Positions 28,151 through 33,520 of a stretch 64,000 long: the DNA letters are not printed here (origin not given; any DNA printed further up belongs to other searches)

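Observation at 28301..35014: vWA membrane protein followed by a 1689-aa Ser/Thr-kinase-GAF-sigma54-activator-HTH fusion: possible undescribed signalling module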

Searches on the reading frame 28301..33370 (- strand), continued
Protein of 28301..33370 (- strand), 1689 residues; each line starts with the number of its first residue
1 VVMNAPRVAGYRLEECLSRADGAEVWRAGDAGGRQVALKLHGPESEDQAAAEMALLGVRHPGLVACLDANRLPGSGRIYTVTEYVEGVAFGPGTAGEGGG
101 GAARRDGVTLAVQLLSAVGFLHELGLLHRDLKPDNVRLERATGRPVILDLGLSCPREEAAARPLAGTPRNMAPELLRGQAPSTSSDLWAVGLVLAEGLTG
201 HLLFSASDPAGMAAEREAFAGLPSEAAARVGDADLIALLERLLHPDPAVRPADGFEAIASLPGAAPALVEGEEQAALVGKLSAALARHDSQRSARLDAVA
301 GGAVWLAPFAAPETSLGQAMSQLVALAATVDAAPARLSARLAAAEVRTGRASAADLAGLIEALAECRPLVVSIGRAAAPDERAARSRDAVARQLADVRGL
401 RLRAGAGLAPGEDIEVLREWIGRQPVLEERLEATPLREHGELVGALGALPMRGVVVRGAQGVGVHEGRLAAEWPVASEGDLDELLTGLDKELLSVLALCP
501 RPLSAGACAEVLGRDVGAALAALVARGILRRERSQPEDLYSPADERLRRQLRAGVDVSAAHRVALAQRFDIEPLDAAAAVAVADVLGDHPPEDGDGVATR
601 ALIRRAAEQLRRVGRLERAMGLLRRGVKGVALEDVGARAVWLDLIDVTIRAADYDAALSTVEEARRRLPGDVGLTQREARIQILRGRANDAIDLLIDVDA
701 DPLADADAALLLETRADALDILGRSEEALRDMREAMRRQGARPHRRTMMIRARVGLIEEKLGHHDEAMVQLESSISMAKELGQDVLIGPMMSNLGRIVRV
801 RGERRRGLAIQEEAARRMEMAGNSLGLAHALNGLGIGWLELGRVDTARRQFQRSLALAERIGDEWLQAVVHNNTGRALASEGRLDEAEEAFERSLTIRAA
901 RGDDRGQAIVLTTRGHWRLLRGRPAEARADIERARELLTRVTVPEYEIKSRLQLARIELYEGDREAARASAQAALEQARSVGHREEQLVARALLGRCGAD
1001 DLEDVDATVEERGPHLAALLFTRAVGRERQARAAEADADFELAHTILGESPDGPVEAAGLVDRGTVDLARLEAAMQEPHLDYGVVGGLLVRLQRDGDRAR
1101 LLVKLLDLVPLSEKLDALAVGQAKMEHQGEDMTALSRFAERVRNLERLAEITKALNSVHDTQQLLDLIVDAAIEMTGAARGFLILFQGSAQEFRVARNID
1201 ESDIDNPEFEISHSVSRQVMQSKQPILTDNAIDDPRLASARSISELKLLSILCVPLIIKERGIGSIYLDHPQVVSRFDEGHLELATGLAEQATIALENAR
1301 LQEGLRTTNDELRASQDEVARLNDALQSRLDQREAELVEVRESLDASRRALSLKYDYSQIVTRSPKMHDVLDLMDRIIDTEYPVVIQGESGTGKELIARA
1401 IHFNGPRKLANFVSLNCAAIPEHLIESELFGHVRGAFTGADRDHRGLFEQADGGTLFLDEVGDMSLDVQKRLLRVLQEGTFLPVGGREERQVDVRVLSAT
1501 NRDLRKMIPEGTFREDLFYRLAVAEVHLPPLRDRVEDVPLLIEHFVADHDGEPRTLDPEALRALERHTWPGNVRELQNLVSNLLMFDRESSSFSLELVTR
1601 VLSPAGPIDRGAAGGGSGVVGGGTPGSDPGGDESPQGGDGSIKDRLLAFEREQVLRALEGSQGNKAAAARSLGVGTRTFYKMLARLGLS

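Call 11: find_encoding_contigs(protein=P0002, flank=8000, max_places=2)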
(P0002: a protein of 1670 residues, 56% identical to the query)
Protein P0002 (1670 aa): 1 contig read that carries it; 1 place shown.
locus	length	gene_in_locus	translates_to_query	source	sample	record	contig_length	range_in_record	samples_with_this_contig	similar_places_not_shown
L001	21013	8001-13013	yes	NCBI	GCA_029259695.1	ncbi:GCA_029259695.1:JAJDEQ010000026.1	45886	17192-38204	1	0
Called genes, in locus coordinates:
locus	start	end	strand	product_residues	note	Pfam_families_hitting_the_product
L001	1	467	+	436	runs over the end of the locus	PF27239:FOL3_C (faint), PF02875:Mur_ligase_C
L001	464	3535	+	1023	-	-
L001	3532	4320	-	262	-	PF01479:S4, PF00849:PseudoU_synth_2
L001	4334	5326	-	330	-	PF20511:PMI_typeI_cat (weak), PF07883:Cupin_2 (faint)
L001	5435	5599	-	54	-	-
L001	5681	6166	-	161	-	PF03602:Cons_hypoth95, PF05175:MTS (weak)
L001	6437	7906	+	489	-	PF00092:VWA, PF25106:VWA_4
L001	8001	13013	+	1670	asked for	PF00069:Pkinase, PF07714:PK_Tyr_Ser-Thr, PF13424:TPR_12, PF01590:GAF, PF13185:GAF_2, PF13492:GAF_3, PF00158:Sigma54_activat, PF14532:Sigma54_activ_2, +5 more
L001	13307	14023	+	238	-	-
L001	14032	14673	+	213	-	PF04127:DFP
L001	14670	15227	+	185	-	PF02441:Flavoprotein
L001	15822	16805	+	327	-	PF03462:PCRF, PF00472:RF-1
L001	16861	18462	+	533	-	PF02142:MGS, PF01808:AICARFT_IMPCHas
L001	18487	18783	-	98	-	-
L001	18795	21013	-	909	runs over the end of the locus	PF14559:TPR_19 (faint), PF00069:Pkinase, PF07714:PK_Tyr_Ser-Thr, PF13181:TPR_8 (faint), PF10952:DUF2753 (faint)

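Call 12: find_encoding_contigs(protein=P0004, flank=8000, max_places=2)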
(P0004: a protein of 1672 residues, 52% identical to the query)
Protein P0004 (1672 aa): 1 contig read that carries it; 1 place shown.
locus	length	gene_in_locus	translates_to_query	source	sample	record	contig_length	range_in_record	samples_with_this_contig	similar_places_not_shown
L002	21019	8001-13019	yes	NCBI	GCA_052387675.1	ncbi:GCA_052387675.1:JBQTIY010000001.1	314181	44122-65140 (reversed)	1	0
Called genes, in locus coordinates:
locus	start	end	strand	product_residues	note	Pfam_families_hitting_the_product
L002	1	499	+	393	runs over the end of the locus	PF08245:Mur_ligase_M (weak), PF02875:Mur_ligase_C, PF27239:FOL3_C (weak)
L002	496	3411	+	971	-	-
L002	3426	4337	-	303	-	PF01479:S4, PF00849:PseudoU_synth_2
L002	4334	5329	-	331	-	PF20511:PMI_typeI_cat (weak)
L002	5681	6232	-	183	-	PF03602:Cons_hypoth95, PF05175:MTS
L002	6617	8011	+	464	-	PF00092:VWA (weak), PF13519:VWA_2 (weak), PF25106:VWA_4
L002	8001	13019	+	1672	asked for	PF00069:Pkinase, PF07714:PK_Tyr_Ser-Thr, PF17874:TPR_MalT, PF01590:GAF, PF13185:GAF_2, PF13492:GAF_3, PF00158:Sigma54_activat, PF14532:Sigma54_activ_2, +8 more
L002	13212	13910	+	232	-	-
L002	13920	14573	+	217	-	PF04127:DFP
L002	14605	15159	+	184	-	PF02441:Flavoprotein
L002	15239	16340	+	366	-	PF03462:PCRF, PF00472:RF-1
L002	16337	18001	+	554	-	PF02142:MGS, PF01808:AICARFT_IMPCHas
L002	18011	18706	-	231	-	PF00578:AhpC-TSA, PF08534:Redoxin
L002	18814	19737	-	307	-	PF11412:DsbD_N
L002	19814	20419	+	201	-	PF04542:Sigma70_r2, PF08281:Sigma70_r4_2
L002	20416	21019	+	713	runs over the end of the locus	PF02369:Big_1 (faint), PF13620:CarboxypepD_reg, PF17802:SpaA (faint), PF00775:Dioxygenase_C (faint), PF13715:CarbopepD_reg_2 (faint), PF17210:SdrD_B (faint), PF22904:NOMO1-like_2nd (faint), PF13620:CarboxypepD_reg, +1 more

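Call 13: find_encoding_contigs(protein=P0009, flank=8000, max_places=2)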
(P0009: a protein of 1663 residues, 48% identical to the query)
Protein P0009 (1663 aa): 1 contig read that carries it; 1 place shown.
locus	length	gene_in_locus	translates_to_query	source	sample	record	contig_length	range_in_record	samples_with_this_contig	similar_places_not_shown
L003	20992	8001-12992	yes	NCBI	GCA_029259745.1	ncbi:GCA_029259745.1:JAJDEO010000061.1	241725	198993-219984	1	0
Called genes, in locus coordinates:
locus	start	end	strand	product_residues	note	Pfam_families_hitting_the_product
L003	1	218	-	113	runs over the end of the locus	-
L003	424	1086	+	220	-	PF06026:Rib_5-P_isom_A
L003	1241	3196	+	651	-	-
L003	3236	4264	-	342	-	PF01479:S4, PF00849:PseudoU_synth_2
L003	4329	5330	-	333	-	PF20511:PMI_typeI_cat (weak)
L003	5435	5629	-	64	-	-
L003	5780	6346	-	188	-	PF03602:Cons_hypoth95, PF05175:MTS (weak)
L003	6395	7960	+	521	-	PF00092:VWA, PF13519:VWA_2, PF25106:VWA_4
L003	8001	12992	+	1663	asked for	PF00069:Pkinase, PF07714:PK_Tyr_Ser-Thr, PF17874:TPR_MalT, PF01590:GAF, PF13185:GAF_2, PF13492:GAF_3, PF00158:Sigma54_activat, PF14532:Sigma54_activ_2, +9 more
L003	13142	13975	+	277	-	-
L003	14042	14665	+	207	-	PF04127:DFP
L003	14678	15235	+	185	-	PF02441:Flavoprotein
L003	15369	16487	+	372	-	PF03462:PCRF, PF00472:RF-1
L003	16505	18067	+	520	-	PF02142:MGS, PF01808:AICARFT_IMPCHas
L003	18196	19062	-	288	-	PF11412:DsbD_N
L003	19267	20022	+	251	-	PF00005:ABC_tran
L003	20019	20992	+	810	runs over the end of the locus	PF12704:MacB_PCD, PF02687:FtsX, PF12704:MacB_PCD, PF02687:FtsX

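Call 14: find_encoding_contigs(protein=P0005, flank=8000, max_places=2)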
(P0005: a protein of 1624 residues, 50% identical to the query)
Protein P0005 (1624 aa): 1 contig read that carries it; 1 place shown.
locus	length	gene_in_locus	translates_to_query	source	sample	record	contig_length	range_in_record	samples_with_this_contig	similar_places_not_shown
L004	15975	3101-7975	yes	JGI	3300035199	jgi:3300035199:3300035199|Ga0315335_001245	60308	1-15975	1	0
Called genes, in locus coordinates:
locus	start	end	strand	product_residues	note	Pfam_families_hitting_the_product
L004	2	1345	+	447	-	?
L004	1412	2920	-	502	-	-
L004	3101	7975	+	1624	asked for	PF00069:Pkinase, PF07714:PK_Tyr_Ser-Thr, PF13424:TPR_12, PF01590:GAF, PF13185:GAF_2, PF13492:GAF_3, PF00158:Sigma54_activat, PF14532:Sigma54_activ_2, +9 more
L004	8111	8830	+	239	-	-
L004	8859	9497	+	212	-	PF04127:DFP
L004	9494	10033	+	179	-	PF02441:Flavoprotein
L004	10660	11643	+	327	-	PF03462:PCRF, PF00472:RF-1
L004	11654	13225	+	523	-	PF02142:MGS, PF01808:AICARFT_IMPCHas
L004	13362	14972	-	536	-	PF14312:FG-GAP_2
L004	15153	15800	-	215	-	PF00578:AhpC-TSA, PF08534:Redoxin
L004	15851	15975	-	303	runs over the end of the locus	PF11412:DsbD_N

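Call 15: find_encoding_contigs(protein=P0010, flank=8000, max_places=2)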
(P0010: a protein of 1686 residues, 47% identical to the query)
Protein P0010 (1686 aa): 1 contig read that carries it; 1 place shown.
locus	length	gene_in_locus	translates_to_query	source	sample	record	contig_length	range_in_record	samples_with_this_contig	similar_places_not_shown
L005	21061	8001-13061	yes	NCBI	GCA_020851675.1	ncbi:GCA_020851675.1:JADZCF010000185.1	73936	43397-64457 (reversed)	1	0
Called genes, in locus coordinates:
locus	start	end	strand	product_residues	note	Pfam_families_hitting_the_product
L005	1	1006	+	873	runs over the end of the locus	PF02861:Clp_N, PF13191:AAA_16 (weak), PF00004:AAA, PF17871:AAA_lid_9, PF07724:AAA_2, PF00004:AAA, PF07728:AAA_5, PF10431:ClpB_D2-small, +9 more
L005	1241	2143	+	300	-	-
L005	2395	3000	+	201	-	PF07638:Sigma70_ECF (weak), PF04542:Sigma70_r2, PF08281:Sigma70_r4_2, PF04545:Sigma70_r4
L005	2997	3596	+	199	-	-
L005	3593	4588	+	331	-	-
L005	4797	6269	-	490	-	-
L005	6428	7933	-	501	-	-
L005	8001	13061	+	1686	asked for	PF00069:Pkinase, PF07714:PK_Tyr_Ser-Thr, PF01590:GAF, PF13185:GAF_2, PF13492:GAF_3, PF00158:Sigma54_activat, PF14532:Sigma54_activ_2, PF25601:AAA_lid_14, +2 more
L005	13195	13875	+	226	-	-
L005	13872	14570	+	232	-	PF04127:DFP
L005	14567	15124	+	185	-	PF02441:Flavoprotein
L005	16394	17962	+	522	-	PF02142:MGS, PF01808:AICARFT_IMPCHas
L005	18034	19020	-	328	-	PF01012:ETF, PF00766:ETF_alpha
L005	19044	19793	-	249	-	PF01012:ETF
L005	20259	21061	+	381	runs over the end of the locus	PF00144:Beta-lactamase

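Call 43: find_encoding_contigs(protein=P0013, flank=6000, max_places=1)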
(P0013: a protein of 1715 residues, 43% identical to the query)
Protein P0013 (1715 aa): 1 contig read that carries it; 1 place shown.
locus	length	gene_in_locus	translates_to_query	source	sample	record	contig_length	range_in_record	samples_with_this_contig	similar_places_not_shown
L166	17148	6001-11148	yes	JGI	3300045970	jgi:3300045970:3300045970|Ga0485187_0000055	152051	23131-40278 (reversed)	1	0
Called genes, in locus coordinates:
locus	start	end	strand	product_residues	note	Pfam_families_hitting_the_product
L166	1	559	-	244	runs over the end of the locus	PF00005:ABC_tran, PF13304:AAA_21 (faint)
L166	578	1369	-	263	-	PF01514:YscJ_FliF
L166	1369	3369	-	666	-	PF00069:Pkinase, PF07714:PK_Tyr_Ser-Thr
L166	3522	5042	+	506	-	PF00069:Pkinase, PF07714:PK_Tyr_Ser-Thr, PF01636:APH (faint)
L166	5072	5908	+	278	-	PF02146:SIR2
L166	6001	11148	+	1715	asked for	PF00069:Pkinase, PF07714:PK_Tyr_Ser-Thr, PF13191:AAA_16, PF13424:TPR_12, PF01590:GAF, PF13185:GAF_2, PF13492:GAF_3, PF00158:Sigma54_activat, +6 more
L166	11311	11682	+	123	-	-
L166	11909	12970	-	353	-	PF01476:LysM, PF05951:Peptidase_M15_2, PF08291:Peptidase_M15_3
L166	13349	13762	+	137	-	PF01381:HTH_3, PF13443:HTH_26 (weak)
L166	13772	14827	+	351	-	PF11104:PilM_2, PF14450:FtsA (weak)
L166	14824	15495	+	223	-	PF05137:PilN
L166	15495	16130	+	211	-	PF04350:PilO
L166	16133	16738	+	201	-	-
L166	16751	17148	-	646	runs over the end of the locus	PF22614:Slo-like_RCK (weak), PF06241:Castor_Poll_mid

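Call 44: find_encoding_contigs(protein=P0020, flank=6000, max_places=1)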
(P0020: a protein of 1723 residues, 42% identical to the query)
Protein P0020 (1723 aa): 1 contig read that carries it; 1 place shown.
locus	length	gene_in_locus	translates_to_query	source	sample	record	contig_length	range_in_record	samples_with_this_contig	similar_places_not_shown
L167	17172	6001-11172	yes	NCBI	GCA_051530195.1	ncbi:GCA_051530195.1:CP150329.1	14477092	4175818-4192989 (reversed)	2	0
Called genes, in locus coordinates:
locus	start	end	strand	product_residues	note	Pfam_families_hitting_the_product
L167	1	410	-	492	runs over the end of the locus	-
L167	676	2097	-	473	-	PF00657:Lipase_GDSL, PF13472:Lipase_GDSL_2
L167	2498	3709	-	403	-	PF07690:MFS_1, PF00083:Sugar_tr (weak)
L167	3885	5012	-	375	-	PF00050:Kazal_1, PF07648:Kazal_2 (faint), PF21287:Kazal_CFAI (faint), PF00050:Kazal_1 (weak)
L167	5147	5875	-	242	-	-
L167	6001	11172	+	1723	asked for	PF00069:Pkinase, PF07714:PK_Tyr_Ser-Thr, PF13191:AAA_16, PF01590:GAF, PF13492:GAF_3, PF00158:Sigma54_activat, PF14532:Sigma54_activ_2, PF25601:AAA_lid_14, +5 more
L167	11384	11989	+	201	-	PF04972:BON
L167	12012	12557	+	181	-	-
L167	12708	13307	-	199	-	PF00857:Isochorismatase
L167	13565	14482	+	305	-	PF02735:Ku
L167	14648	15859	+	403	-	PF21751:DACNV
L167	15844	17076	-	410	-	PF00989:PAS, PF08448:PAS_4 (weak), PF13426:PAS_9 (faint), PF08448:PAS_4, PF01740:STAS, PF13466:STAS_2 (weak)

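Call 45: find_encoding_contigs(protein=P0031, flank=6000, max_places=1)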
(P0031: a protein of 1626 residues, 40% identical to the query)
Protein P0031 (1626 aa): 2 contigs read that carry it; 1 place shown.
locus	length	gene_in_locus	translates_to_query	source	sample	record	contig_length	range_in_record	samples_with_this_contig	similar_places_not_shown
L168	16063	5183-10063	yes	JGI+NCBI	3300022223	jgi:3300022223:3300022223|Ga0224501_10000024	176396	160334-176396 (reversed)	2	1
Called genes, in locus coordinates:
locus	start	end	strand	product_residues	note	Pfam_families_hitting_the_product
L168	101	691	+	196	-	-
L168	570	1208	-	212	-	-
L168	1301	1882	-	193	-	PF04542:Sigma70_r2, PF08281:Sigma70_r4_2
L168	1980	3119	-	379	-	-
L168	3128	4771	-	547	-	-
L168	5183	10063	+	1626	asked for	PF00069:Pkinase, PF07714:PK_Tyr_Ser-Thr, PF01590:GAF (weak), PF00158:Sigma54_activat, PF07728:AAA_5 (weak), PF14532:Sigma54_activ_2, PF25601:AAA_lid_14, PF02954:HTH_8, +1 more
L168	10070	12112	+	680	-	PF11028:TMEM260_N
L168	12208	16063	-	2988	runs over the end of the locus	PF11617:Cu-binding_MopE (faint), PF03781:FGE-sulfatase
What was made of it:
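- Closest known: Database proteins with Pkinase-AAA_16-TPR-GAF-Sigma54_activat-HTH_8. Different: None has a vWA neighbour (calls 43-45).
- Three paralogues have no vWA neighbour (calls 43-45).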
